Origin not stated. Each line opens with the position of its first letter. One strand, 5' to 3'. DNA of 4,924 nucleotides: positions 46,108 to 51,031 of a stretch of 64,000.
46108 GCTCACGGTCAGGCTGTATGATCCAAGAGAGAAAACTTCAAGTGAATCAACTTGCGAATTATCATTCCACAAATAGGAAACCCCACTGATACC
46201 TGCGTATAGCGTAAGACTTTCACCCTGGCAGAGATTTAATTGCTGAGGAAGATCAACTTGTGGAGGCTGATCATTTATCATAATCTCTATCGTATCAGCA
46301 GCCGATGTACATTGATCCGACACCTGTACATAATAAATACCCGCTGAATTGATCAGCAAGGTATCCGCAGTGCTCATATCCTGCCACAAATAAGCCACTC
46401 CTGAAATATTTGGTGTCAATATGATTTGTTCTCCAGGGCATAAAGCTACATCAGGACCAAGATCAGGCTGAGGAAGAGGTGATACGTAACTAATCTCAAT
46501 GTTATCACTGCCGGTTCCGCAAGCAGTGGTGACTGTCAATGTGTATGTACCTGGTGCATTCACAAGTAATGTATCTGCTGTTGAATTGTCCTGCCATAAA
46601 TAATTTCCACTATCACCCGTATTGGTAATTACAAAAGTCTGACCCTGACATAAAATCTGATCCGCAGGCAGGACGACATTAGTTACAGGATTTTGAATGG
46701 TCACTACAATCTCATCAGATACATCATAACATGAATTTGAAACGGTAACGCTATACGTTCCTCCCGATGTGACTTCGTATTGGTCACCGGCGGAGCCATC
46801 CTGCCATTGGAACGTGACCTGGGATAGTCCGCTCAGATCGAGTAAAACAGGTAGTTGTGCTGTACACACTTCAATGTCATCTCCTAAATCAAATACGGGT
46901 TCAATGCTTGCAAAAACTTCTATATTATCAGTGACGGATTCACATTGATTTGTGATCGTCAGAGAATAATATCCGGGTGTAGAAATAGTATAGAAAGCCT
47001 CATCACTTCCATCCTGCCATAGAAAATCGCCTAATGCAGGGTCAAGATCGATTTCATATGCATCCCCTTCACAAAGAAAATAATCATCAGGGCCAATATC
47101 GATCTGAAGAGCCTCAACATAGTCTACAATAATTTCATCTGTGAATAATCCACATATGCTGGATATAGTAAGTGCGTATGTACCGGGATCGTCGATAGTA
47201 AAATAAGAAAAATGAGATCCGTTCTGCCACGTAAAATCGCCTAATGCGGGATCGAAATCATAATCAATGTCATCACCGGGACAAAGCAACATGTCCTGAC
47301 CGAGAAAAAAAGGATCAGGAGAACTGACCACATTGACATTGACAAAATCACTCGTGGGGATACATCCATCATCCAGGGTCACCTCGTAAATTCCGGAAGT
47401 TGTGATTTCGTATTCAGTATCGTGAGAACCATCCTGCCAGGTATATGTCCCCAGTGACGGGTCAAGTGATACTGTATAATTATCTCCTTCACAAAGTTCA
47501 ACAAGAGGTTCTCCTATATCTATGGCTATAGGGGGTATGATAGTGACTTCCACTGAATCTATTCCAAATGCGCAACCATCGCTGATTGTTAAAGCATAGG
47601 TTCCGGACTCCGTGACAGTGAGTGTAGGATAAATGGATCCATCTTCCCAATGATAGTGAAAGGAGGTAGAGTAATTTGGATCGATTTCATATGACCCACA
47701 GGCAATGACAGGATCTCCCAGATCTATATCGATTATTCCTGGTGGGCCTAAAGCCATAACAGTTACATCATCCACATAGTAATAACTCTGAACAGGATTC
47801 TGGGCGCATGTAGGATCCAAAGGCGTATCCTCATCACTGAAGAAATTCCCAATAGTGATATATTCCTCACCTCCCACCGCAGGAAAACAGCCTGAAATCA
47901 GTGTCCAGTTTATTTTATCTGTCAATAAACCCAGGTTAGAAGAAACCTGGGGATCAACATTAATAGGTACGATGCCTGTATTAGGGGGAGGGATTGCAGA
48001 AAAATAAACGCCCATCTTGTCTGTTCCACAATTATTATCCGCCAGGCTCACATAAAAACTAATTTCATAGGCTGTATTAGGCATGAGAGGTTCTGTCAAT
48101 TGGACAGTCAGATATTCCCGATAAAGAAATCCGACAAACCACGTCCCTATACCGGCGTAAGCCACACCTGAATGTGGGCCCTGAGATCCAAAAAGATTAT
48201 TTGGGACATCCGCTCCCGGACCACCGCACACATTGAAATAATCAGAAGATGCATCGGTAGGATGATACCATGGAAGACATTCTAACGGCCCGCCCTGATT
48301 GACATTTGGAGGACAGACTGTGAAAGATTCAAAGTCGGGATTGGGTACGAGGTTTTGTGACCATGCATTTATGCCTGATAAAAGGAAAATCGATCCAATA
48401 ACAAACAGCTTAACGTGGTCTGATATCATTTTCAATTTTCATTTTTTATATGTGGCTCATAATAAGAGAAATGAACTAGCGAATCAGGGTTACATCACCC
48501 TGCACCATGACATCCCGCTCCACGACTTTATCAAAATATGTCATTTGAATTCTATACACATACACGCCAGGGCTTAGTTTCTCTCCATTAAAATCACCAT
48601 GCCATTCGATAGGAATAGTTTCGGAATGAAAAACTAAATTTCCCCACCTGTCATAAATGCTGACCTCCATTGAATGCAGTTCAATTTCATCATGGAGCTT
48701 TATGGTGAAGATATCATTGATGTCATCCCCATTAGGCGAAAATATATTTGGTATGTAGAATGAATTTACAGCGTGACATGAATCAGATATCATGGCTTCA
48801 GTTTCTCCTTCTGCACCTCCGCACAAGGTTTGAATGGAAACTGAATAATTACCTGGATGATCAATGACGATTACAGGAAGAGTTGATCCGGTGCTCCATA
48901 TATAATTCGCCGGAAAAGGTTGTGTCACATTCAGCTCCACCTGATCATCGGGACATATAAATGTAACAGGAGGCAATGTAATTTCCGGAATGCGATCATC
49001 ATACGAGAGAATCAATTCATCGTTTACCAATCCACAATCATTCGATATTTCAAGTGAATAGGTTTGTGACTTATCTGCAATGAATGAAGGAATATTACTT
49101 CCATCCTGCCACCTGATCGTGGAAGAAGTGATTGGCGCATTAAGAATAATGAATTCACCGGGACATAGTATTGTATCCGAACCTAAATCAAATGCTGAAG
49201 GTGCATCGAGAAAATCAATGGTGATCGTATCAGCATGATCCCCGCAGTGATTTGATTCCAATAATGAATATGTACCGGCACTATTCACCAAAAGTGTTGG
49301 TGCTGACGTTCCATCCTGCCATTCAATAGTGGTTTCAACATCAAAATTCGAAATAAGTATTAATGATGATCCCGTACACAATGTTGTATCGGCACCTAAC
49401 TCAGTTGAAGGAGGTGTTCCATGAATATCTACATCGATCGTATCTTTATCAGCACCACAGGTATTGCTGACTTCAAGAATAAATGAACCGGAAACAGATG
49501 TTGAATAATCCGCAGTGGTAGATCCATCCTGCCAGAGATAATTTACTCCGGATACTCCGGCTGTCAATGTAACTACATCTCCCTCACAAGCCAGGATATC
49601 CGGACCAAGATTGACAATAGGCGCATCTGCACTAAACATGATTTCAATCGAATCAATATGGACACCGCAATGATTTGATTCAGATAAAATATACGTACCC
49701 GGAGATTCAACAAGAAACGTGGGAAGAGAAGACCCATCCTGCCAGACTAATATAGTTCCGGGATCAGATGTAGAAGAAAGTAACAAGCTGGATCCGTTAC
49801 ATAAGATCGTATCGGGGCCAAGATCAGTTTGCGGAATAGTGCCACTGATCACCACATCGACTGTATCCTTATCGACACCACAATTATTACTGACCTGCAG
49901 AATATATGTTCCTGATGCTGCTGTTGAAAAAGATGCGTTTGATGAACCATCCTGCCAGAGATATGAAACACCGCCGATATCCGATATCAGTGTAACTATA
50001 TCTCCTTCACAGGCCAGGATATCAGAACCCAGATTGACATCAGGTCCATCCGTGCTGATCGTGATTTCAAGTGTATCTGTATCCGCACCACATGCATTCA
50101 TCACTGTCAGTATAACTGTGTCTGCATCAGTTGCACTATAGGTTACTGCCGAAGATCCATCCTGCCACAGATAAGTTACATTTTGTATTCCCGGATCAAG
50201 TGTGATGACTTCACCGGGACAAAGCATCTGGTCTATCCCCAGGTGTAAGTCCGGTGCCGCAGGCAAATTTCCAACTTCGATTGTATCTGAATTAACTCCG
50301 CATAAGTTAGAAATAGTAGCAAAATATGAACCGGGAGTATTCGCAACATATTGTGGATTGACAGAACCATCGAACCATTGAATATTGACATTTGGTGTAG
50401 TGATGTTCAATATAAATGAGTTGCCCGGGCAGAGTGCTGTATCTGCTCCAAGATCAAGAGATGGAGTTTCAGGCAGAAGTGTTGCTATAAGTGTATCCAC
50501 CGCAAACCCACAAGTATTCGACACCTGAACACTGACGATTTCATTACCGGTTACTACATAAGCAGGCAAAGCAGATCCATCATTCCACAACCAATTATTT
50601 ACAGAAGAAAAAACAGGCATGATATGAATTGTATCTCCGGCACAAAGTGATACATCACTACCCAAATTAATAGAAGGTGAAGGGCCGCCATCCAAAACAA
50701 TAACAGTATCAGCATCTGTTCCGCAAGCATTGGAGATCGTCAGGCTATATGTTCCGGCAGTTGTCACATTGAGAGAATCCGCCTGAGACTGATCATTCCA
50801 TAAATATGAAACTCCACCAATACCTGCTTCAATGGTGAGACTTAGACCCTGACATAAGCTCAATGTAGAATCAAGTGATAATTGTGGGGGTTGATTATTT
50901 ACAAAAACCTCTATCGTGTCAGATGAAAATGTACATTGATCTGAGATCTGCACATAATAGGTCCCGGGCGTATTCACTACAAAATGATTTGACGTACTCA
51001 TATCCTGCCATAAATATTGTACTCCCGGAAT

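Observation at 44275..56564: Three giant T9SS cargo proteins built from 15, 17 and 11 copies of a Cys-framed 'W-Q-D-G-S' repeat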

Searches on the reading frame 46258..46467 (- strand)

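Call 66: search_protein_families(library=pfam, proteins=[window:46258-46467:-], max_evalue=1)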
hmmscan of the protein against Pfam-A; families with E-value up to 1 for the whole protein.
seq(70 aa): 2 families
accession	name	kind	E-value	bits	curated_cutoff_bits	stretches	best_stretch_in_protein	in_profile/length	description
PF19081.6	Ig_7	-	0.0043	17.8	27.3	1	7-56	10-73/84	Ig-like domain CHU_C associated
PF18573.7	BclA_C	-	0.036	14.4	38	1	7-67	11-71/128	BclA C-terminal domain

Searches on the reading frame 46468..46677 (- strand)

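Call 66: search_protein_families(library=pfam, proteins=[window:46468-46677:-], max_evalue=1)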
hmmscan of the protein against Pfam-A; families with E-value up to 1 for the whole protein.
seq(70 aa): 5 families
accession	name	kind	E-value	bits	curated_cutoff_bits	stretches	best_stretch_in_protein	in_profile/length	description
PF03856.18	SUN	-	0.015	15.2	25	1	11-62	129-177/245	Beta-glucosidase (SUN family)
PF19081.6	Ig_7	-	0.049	14.4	27.3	1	6-51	9-55/84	Ig-like domain CHU_C associated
PF16371.11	MetallophosN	-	0.11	13.2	35.6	1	16-51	20-55/77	N terminal of Calcineurin-like phosphoesterase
PF00801.26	PKD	-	0.11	13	23.5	1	8-59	10-73/80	PKD domain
PF03637.22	Mob1_phocein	-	0.16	12.4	27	1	9-59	46-94/170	Mob1/phocein family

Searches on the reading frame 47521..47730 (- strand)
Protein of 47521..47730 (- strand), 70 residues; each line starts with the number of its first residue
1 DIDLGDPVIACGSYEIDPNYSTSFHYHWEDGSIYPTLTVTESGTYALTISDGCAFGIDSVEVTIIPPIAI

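Call 13: search_protein_families(library=pfam, alignment_id=A1, max_evalue=10)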
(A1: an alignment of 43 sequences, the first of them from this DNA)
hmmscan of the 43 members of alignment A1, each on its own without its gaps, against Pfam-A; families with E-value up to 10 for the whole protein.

A. member 1, seq(70 aa): 0 families

B. families by the number of members that match (of 43 scanned): 20 families
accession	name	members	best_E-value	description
PF19081.6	Ig_7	4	0.0043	Ig-like domain CHU_C associated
PF00801.26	PKD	3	0.0044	PKD domain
PF03856.18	SUN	2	0.0007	Beta-glucosidase (SUN family)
PF18573.7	BclA_C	2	0.026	BclA C-terminal domain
PF22352.2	K319L-like_PKD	1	0.016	K319L-like, PKD domain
PF21936.2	Pcf11_C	1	0.021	Pcf11, C-terminal domain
PF07732.21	Cu-oxidase_3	1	0.043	Multicopper oxidase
PF18911.6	PKD_4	1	0.048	PKD domain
PF13573.12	SprB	1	0.066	SprB repeat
PF18242.7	LupA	1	0.081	Legionella ubiquitin-specific protease A domain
PF23650.1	DUF7148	1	0.09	Domain of unknown function (DUF7148)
PF17138.9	DUF5111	1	0.097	Domain of unknown function (DUF5111)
PF16371.11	MetallophosN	1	0.11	N terminal of Calcineurin-like phosphoesterase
PF20545.3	DUF6759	1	0.12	Domain of unknown function (DUF6759)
PF18361.6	ssDBP_DBD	1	0.13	Single stranded DNA-binding protein ss DNA binding domain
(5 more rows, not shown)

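Call 14: search_solved_structures(query=A1, max_evalue=10, show_alignments=2)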
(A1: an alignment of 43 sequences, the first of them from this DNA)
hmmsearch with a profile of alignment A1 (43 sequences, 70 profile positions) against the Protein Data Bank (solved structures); distinct sequences matched with E-value up to 10: 20.
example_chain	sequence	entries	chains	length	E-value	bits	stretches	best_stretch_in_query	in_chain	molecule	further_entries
9flp_A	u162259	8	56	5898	3.9e-28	100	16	9-68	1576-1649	The grappling hook protein A in the bacterium Aureispira sp. CCB-QB1 | The grappling hook protein A (GhpA) in the bacterium Aureispira sp. CCB-QB1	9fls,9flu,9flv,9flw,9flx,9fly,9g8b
6fwx_A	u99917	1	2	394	2.9e-05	26.7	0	41-67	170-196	Titin,Titin,Titin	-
8g4l_bm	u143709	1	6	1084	0.0011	21.7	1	41-68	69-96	Titin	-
8q6t_I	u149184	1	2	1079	0.018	17.8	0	41-69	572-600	Titin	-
8tm0_A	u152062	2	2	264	0.025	17.3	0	21-34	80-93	NKG2-D type II integral membrane protein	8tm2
1ya5_A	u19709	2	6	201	0.047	16.4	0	34-66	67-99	N2B-TITIN ISOFORM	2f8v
2a38_A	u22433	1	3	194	0.1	15.3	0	34-66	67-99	Titin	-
6sdb_A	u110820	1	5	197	0.13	15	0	38-66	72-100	Titin,Decorin,Titin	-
2j3s_A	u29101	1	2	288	0.19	14.5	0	29-50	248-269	FILAMIN-A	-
8gra_I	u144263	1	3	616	0.62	12.8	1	32-68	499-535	Type VI secretion system spike protein VgrG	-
2k9u_A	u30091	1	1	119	0.75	12.6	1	29-50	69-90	Gamma filamin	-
9d7z_J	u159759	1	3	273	1.3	11.8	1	35-67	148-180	Ig-like domain-containing protein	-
2w0p_A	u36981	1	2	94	1.4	11.7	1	29-50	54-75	FILAMIN-A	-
4crp_A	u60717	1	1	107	1.5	11.6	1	41-67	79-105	HIGH AFFINITY NERVE GROWTH FACTOR RECEPTOR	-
2mtp_A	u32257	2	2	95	1.5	11.6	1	29-50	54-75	Filamin-A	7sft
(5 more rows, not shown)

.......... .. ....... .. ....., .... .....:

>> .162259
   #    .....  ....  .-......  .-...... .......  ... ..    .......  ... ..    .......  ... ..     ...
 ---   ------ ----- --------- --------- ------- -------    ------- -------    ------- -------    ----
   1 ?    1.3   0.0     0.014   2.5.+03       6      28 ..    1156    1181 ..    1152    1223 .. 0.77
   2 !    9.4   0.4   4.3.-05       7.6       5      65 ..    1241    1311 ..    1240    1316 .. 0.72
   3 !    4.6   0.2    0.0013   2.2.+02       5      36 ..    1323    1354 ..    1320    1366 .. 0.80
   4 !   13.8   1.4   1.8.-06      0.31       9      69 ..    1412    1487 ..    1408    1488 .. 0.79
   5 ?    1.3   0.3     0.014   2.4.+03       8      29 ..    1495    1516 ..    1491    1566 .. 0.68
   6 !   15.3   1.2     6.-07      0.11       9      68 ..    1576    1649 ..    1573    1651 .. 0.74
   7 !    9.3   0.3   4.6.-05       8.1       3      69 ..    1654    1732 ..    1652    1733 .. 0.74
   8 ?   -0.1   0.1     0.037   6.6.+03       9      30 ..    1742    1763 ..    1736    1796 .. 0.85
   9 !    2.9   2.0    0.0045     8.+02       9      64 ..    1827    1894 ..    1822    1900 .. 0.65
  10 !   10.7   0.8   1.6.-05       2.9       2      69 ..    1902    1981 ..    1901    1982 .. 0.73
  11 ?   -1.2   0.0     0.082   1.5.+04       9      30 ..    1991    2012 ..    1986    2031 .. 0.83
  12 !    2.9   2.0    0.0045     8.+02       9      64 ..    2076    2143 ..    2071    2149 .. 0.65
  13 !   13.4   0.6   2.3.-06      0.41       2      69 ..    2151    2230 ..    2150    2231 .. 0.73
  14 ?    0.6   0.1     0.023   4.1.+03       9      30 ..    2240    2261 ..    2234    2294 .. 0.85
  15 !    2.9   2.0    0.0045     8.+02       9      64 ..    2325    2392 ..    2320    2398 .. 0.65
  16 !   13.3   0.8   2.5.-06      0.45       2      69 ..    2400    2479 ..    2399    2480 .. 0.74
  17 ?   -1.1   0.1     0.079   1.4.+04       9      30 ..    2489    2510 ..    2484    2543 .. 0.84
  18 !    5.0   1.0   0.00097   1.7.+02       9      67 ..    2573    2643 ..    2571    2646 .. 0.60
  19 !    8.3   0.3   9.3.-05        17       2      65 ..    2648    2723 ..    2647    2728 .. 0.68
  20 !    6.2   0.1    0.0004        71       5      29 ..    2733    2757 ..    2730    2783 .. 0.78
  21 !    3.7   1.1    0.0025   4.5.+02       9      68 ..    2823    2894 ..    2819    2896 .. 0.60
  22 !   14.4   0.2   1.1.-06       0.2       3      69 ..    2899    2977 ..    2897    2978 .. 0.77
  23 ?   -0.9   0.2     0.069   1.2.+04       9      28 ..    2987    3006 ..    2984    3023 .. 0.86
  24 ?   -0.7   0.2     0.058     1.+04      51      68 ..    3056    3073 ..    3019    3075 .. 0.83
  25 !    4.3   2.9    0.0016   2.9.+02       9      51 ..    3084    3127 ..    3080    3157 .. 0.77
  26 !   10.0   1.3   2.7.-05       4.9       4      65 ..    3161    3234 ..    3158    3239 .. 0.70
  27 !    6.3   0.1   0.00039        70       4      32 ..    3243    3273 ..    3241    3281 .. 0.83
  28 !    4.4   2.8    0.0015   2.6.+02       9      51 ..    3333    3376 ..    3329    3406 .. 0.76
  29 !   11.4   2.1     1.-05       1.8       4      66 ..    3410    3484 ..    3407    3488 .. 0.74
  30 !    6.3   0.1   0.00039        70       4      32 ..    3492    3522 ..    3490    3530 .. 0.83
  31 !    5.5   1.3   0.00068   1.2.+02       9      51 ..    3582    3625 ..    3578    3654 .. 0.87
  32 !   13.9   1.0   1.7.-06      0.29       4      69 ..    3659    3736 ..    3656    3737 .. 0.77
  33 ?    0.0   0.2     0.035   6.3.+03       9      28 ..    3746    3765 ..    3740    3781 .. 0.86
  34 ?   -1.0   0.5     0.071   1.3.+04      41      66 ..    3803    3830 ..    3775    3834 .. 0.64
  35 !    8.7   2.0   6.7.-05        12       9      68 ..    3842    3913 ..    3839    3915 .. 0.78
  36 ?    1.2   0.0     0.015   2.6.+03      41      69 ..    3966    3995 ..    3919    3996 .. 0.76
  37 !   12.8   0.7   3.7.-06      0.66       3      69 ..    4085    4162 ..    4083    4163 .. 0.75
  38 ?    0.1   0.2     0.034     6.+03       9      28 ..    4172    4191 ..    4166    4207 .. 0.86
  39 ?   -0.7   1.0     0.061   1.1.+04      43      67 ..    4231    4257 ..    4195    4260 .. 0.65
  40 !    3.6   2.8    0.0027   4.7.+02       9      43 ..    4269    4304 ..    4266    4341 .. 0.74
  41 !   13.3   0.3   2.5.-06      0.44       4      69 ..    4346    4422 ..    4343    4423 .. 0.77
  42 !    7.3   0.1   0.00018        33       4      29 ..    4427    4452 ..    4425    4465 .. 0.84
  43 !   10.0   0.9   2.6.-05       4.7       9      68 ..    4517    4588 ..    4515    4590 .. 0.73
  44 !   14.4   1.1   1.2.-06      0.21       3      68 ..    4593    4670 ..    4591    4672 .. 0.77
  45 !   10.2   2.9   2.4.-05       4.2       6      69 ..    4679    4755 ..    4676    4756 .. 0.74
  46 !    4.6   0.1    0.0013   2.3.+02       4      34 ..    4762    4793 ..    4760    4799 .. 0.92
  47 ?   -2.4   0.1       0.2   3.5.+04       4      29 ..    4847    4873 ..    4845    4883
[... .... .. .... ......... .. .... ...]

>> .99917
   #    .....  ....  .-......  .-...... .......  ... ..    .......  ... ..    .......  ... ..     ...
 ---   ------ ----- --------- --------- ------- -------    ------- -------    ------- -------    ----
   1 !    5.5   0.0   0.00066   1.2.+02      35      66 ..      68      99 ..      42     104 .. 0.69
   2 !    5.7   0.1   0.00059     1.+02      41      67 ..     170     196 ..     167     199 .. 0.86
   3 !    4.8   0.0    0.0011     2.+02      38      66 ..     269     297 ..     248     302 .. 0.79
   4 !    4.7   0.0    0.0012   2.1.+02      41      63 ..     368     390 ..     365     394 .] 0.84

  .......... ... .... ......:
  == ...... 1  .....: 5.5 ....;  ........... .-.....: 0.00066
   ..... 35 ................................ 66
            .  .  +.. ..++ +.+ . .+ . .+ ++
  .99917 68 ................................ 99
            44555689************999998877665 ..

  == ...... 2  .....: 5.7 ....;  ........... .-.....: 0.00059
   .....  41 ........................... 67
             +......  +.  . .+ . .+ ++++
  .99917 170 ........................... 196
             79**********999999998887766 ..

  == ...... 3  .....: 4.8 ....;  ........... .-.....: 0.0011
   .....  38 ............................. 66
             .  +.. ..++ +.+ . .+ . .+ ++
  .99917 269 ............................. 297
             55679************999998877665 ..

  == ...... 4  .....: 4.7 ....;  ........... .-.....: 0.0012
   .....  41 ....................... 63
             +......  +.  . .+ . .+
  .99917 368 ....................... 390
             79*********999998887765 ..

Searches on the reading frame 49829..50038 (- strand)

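Call 66: search_protein_families(library=pfam, proteins=[window:49829-50038:-], max_evalue=1)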
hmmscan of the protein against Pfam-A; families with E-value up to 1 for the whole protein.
seq(70 aa): 1 family
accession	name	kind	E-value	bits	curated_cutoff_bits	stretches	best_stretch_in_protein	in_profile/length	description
PF18242.7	LupA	-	0.081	12.9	25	1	40-68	90-118/178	Legionella ubiquitin-specific protease A domain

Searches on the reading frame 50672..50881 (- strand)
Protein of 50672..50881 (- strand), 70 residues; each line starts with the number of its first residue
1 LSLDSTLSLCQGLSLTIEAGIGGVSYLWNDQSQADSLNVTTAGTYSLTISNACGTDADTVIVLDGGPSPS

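Call 66: search_protein_families(library=pfam, proteins=[window:50672-50881:-], max_evalue=1)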
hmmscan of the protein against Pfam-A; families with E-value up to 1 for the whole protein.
seq(70 aa): 1 family
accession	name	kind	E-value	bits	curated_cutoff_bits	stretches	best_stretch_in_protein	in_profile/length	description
PF19079.5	CFSR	-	0.16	12.6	27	1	42-65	16-38/49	Collagen-flanked surface repeat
